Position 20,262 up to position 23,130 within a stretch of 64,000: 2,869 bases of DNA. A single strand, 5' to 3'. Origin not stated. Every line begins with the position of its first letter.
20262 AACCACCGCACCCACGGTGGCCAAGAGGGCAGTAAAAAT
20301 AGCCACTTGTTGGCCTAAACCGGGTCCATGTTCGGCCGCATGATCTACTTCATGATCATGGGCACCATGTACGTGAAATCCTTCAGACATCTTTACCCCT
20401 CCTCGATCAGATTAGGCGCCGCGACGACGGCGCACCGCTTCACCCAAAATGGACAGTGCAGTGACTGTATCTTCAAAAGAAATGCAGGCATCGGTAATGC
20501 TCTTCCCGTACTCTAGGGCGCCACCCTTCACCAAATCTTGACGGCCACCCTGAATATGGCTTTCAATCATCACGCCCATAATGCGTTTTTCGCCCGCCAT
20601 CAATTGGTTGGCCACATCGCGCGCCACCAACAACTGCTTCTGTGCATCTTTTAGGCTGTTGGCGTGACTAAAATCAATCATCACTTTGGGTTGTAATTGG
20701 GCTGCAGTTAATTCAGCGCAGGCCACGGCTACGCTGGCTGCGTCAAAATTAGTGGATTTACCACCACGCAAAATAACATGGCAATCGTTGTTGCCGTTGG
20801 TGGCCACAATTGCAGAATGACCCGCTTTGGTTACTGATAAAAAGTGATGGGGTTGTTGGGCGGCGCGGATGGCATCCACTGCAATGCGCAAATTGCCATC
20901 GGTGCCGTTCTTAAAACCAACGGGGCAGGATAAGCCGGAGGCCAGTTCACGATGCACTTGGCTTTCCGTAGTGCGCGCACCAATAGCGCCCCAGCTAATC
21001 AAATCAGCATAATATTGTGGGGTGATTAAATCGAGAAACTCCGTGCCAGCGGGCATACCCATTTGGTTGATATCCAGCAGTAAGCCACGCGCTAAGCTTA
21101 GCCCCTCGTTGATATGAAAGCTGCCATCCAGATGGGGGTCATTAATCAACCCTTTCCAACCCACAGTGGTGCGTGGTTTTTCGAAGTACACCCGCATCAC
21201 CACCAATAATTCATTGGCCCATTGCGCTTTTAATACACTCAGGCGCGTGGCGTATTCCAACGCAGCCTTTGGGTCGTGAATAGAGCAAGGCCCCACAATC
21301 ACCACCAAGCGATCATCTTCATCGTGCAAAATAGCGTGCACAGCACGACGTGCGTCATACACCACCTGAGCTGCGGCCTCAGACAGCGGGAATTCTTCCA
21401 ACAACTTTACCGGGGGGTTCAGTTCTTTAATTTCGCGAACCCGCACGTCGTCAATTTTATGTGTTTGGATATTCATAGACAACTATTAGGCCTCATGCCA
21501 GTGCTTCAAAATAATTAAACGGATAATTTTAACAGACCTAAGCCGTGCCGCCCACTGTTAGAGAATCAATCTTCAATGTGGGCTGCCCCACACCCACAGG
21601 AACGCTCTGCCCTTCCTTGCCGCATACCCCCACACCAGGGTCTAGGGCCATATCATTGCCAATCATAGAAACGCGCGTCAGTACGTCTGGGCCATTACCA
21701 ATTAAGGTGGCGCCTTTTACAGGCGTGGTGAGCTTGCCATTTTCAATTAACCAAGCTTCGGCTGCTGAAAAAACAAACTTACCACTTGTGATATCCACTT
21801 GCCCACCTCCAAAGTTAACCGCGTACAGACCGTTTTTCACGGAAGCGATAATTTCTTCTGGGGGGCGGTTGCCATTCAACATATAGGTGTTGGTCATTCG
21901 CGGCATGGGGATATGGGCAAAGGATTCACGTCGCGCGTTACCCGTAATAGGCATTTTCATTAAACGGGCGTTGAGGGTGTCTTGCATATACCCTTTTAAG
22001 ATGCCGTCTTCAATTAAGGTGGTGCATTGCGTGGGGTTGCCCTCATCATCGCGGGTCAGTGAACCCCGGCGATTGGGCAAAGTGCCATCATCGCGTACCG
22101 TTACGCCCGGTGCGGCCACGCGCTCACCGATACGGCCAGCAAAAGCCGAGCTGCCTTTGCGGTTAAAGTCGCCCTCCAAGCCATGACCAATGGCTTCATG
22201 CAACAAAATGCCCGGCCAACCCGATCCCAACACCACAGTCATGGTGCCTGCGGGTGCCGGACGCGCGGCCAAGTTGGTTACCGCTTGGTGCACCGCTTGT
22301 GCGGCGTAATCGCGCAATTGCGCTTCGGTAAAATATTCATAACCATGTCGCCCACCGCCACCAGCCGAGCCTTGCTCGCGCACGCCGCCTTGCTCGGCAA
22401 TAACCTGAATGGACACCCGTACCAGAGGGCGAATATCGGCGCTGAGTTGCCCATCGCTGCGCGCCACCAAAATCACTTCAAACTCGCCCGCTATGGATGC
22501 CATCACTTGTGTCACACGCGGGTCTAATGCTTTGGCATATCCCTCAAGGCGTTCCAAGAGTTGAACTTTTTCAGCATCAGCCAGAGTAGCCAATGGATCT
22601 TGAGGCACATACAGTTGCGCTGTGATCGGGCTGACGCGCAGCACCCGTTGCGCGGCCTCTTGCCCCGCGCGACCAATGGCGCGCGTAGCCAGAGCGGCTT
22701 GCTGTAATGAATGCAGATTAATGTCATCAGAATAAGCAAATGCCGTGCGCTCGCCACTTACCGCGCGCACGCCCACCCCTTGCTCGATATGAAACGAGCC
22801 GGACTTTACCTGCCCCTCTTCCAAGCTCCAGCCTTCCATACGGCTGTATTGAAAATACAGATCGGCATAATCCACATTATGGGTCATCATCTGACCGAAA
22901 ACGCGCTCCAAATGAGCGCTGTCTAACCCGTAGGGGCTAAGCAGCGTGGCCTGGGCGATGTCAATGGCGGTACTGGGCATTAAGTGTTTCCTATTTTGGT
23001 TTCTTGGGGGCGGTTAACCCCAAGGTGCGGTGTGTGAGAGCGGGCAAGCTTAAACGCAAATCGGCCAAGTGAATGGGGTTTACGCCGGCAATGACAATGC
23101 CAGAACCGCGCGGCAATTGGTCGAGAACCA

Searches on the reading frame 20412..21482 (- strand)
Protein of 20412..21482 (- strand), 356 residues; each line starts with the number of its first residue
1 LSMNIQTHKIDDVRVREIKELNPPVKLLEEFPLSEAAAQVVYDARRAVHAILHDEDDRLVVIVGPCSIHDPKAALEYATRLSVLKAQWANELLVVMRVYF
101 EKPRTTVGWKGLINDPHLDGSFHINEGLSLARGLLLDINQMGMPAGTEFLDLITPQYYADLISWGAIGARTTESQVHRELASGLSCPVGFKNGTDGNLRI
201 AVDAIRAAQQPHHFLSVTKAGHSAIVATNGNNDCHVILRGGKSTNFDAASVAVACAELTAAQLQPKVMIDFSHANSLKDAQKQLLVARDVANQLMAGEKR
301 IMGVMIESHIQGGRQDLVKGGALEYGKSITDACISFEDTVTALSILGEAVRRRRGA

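Call 46: search_protein_families(library=pfam, proteins=[window:20412-21482:-], max_evalue=0.00001)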
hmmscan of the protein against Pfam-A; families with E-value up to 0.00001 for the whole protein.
window:20412-21482:- (356 aa): 1 family
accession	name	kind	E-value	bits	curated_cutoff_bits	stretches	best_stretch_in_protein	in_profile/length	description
PF00793.26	DAHP_synth_1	-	7.5e-94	314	25.5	1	50-341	9-267/270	DAHP synthetase I family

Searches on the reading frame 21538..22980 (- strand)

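Call 46: search_protein_families(library=pfam, proteins=[window:21538-22980:-], max_evalue=0.00001)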
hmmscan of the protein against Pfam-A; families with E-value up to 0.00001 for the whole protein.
window:21538-22980:- (480 aa): 3 families
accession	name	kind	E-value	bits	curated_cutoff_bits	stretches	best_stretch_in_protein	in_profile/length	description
PF19289.4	PmbA_TldD_3rd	-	4.3e-68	229.2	22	1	245-478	2-220/220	PmbA/TldA metallopeptidase C-terminal domain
PF19290.4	PmbA_TldD_2nd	-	1.6e-20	74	20.9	1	129-237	2-109/109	PmbA/TldA metallopeptidase central domain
PF01523.21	PmbA_TldD_1st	-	4.5e-14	52.8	20.9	1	39-100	1-62/65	PmbA/TldA metallopeptidase domain 1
